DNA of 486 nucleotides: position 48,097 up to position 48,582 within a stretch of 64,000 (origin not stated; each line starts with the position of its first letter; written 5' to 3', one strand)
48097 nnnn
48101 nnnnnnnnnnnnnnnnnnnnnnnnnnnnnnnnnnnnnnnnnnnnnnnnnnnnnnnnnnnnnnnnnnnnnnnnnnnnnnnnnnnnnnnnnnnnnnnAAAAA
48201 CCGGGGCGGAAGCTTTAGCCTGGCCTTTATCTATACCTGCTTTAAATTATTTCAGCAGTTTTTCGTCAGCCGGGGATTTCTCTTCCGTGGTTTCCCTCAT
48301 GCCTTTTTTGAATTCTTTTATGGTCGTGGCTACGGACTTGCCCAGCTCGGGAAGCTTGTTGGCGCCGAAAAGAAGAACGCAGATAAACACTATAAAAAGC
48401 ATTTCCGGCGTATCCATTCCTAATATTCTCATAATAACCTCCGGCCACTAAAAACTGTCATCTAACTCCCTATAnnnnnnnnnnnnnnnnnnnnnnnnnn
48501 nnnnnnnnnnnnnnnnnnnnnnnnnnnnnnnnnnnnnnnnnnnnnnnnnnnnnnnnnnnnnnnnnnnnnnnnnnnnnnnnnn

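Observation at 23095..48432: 25 co-directional genes that together build, mature, export and wire c-type cytochromes from the quinone pool to the outer membrane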

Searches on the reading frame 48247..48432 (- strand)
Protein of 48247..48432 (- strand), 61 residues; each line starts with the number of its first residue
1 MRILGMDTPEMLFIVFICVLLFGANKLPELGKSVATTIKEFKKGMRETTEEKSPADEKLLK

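Call 86: search_protein_families(library=pfam, proteins=[window:48247-48432:-], max_evalue=0.01)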
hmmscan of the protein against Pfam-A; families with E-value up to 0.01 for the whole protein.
window:48247-48432:- (61 aa): 1 family
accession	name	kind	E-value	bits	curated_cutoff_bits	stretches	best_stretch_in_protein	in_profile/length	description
PF02416.21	TatA_B_E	-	6.1e-15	54.6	21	1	9-54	4-49/53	mttA/Hcf106 family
